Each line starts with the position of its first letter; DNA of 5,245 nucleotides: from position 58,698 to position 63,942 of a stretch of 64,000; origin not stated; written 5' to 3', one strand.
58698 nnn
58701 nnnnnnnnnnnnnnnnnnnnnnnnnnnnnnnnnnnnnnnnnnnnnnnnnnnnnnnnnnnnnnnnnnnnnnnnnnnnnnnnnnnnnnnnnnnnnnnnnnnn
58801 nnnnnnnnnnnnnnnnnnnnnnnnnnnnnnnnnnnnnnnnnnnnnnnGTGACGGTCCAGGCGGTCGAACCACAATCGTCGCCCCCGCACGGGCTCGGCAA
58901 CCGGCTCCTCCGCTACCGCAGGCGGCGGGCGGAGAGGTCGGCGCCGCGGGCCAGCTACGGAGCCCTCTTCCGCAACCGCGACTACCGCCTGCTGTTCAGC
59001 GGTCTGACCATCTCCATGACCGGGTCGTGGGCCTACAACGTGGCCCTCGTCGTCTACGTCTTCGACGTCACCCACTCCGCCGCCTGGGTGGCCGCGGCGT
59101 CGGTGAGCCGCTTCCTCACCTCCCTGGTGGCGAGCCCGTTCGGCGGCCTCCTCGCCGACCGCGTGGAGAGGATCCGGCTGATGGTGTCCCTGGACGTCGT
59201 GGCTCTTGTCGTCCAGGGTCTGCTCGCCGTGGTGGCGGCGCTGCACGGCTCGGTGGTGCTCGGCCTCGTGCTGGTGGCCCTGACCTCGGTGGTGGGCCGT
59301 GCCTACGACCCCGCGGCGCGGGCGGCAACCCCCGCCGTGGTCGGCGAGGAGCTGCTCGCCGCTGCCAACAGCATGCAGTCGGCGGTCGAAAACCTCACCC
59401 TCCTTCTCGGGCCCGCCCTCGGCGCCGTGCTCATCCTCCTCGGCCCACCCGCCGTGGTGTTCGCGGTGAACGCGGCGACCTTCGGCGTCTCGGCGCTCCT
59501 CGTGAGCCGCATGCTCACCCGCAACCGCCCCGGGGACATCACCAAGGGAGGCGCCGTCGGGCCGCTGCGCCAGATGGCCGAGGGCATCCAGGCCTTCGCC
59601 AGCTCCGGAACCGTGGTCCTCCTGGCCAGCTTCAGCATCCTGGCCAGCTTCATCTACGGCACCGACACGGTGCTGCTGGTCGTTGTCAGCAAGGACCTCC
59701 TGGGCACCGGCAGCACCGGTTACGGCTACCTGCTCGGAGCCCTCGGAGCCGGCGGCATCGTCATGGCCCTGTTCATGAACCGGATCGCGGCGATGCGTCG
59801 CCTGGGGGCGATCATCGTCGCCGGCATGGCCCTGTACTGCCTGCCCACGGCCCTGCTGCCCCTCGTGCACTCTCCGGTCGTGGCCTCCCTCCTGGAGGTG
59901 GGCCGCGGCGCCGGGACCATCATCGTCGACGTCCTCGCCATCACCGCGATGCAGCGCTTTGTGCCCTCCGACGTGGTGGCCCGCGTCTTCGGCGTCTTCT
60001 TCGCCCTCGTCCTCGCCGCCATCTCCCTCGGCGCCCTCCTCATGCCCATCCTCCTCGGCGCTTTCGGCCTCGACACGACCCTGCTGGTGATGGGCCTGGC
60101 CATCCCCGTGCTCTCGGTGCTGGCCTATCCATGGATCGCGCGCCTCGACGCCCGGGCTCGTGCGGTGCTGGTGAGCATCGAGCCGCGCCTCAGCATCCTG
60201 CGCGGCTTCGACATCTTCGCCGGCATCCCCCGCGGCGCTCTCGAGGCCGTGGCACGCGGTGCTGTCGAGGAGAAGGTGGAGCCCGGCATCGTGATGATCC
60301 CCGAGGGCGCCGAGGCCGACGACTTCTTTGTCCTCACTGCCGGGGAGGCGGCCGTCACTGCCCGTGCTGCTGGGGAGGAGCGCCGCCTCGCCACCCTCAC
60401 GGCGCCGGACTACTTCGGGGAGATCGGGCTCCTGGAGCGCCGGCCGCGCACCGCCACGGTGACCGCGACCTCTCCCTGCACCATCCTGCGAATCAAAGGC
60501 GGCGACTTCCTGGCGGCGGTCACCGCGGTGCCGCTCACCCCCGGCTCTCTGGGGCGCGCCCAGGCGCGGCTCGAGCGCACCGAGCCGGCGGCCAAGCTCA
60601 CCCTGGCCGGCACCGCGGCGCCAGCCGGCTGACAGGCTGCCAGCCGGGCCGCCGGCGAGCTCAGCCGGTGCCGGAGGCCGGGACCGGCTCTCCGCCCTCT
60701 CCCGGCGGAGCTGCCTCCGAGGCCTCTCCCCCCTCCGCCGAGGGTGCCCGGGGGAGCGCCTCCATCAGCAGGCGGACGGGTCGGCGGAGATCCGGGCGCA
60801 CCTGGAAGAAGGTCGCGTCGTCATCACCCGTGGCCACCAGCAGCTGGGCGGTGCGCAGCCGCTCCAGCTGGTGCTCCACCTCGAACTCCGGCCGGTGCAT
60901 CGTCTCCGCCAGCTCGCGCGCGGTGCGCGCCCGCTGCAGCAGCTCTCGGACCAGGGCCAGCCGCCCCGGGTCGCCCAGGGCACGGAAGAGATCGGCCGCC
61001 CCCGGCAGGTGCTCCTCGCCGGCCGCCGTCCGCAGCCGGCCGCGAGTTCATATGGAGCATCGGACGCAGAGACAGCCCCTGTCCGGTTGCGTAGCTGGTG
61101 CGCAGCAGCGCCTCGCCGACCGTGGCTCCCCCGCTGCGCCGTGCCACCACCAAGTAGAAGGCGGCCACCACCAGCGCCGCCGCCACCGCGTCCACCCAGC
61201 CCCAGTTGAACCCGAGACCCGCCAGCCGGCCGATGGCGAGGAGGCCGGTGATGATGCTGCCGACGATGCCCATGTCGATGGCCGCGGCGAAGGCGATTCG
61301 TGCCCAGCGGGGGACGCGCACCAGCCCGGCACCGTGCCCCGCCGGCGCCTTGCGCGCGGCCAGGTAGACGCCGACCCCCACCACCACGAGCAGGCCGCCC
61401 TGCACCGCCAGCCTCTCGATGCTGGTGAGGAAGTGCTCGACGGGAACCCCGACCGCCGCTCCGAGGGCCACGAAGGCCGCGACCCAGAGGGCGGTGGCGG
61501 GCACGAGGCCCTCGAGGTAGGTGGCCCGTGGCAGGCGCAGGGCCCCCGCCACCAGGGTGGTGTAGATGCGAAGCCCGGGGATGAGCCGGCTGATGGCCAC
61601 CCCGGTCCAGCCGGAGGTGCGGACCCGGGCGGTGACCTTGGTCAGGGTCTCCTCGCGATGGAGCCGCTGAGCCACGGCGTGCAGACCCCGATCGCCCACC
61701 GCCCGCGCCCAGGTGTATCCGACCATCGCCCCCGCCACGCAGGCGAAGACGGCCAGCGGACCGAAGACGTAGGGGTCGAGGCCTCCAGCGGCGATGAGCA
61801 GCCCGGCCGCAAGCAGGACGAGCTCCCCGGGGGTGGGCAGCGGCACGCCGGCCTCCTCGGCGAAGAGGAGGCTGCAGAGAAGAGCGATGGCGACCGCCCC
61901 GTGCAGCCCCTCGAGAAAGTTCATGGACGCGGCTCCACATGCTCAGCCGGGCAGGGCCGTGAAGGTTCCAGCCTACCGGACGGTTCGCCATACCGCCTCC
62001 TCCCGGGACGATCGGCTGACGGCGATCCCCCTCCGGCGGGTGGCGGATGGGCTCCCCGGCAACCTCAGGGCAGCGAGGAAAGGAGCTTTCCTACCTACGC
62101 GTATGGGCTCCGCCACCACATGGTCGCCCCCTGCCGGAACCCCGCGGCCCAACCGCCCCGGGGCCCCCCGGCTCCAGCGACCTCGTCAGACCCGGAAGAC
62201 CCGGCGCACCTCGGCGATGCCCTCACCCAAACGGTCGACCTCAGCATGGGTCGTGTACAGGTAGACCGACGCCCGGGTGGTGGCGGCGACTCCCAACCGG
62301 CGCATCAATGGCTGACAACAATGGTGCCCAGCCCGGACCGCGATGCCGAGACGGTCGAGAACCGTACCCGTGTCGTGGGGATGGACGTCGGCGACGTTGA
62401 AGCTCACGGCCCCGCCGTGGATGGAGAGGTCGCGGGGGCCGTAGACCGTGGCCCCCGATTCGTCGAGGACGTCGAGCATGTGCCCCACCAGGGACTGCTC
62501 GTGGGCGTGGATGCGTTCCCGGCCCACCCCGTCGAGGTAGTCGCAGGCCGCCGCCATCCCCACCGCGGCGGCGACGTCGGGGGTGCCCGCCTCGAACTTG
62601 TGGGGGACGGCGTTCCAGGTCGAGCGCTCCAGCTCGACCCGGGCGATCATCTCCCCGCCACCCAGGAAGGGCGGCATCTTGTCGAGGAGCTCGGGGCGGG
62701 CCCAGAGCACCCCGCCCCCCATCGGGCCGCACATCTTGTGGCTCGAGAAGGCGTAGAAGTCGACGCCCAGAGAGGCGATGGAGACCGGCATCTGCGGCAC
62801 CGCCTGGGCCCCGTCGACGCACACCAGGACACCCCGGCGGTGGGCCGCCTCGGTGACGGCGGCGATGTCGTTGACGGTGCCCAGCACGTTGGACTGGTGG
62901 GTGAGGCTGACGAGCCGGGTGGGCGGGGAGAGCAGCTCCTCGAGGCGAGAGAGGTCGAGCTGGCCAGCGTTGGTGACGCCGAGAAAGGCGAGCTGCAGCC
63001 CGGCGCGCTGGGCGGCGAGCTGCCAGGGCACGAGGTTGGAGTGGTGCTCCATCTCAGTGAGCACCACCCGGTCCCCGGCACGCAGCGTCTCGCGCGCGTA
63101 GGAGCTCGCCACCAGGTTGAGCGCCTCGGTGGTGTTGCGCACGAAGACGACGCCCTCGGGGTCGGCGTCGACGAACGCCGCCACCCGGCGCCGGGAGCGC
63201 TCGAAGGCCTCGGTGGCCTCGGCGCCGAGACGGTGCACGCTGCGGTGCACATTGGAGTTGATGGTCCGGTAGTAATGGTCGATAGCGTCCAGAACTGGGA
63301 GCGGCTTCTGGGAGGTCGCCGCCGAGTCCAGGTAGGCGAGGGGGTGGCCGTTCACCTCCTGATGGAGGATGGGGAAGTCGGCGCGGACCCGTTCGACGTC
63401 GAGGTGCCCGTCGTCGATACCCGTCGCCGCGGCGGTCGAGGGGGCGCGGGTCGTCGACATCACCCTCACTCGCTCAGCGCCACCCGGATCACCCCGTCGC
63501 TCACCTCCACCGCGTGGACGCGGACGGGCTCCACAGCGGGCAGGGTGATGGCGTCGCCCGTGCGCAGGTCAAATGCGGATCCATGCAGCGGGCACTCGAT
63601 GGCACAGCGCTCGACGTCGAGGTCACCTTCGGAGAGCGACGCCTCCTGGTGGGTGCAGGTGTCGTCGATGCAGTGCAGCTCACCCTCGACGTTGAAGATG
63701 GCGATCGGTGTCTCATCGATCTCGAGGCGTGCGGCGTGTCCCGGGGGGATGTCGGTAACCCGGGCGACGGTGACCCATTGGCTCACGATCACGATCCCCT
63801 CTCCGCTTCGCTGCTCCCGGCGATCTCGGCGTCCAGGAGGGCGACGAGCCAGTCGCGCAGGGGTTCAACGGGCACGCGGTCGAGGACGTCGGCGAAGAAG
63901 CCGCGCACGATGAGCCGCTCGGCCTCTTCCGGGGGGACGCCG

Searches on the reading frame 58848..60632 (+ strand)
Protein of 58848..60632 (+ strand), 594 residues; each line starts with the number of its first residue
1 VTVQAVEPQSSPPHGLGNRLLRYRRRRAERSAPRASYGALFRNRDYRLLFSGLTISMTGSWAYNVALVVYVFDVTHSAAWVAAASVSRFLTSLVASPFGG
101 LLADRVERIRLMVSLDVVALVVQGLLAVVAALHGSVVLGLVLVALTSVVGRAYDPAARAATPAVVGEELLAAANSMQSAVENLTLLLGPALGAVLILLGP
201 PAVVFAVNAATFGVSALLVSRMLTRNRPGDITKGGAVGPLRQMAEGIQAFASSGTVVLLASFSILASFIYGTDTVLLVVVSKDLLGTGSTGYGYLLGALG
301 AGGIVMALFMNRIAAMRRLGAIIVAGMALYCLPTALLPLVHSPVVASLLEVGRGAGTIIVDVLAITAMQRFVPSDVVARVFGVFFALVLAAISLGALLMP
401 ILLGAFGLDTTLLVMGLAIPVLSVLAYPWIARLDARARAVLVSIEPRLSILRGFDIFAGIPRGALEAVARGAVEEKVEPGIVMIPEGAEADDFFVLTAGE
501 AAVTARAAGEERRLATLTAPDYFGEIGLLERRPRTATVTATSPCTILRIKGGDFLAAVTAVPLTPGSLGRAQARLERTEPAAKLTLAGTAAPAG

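Call 74: search_protein_families(library=pfam, proteins=[window:58848-60632:+], max_evalue=0.00001)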
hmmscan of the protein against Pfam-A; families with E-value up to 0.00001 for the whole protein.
window:58848-60632:+ (594 aa): 3 families
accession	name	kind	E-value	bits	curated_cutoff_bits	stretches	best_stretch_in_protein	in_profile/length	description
PF07690.21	MFS_1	-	2.8e-25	89.4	33.4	1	49-395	1-346/347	Major Facilitator Superfamily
PF05977.19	MFS_3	-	2.7e-24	85.9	27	1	39-425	5-389/524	Transmembrane secretion effector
PF00027.35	cNMP_binding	-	1.2e-16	60.9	27.5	1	475-557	2-85/89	Cyclic nucleotide-binding domain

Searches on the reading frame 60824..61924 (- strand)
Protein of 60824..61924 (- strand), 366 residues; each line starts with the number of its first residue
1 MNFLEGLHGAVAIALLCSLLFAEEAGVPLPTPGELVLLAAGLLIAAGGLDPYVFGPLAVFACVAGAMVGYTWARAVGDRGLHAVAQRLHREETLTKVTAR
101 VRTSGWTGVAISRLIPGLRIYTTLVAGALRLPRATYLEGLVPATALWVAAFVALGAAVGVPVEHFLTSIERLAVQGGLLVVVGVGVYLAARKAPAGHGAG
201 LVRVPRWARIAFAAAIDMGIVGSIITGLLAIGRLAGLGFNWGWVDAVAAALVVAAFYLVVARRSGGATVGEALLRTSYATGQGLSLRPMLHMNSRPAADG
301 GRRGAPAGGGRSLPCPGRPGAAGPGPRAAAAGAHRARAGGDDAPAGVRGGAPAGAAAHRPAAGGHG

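Call 102: search_protein_families(library=pfam, proteins=[window:60824-61924:-], max_evalue=0.0001)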
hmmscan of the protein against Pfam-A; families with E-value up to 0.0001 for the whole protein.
window:60824-61924:- (366 aa): 1 family
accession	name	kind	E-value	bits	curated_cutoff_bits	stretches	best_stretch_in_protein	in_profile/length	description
PF09335.16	VTT_dom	-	2.6e-14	54.2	33.9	1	32-156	2-122/123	VTT domain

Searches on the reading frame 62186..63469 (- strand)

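Call 74: search_protein_families(library=pfam, proteins=[window:62186-63469:-], max_evalue=0.00001)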
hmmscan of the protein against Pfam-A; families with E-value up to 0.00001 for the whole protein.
window:62186-63469:- (427 aa): 4 families
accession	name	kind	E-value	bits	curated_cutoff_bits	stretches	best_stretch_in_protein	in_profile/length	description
PF00266.25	Aminotran_5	-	1.4e-137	459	21.5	1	46-414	2-371/371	Aminotransferase class-V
PF01053.26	Cys_Met_Meta_PP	-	2.5e-08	33.3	27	1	125-245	84-198/381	Cys/Met metabolism PLP-dependent enzyme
PF01041.23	DegT_DnrJ_EryC1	-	2.2e-07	30.8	19.8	1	86-227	26-153/360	DegT/DnrJ/EryC1/StrS aminotransferase family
PF01212.27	Beta_elim_lyase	-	3.9e-07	30.1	27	1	105-263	48-217/288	Beta-eliminating lyase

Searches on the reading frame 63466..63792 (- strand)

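Call 102: search_protein_families(library=pfam, proteins=[window:63466-63792:-], max_evalue=0.0001)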
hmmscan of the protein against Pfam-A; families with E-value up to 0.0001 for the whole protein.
window:63466-63792:- (108 aa): 3 families
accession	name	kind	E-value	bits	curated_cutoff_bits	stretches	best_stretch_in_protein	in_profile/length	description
PF00355.32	Rieske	-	1.3e-22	79.9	20.3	1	5-92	1-86/88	Rieske [2Fe-2S] domain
PF13806.12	Rieske_2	-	1.3e-15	57.7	27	1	5-104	1-103/104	Rieske-like [2Fe-2S] domain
PF22543.2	Rieske_4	-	3.3e-05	24.6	28.4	0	8-82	2-78/119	Soluble Rieske-type ferredoxin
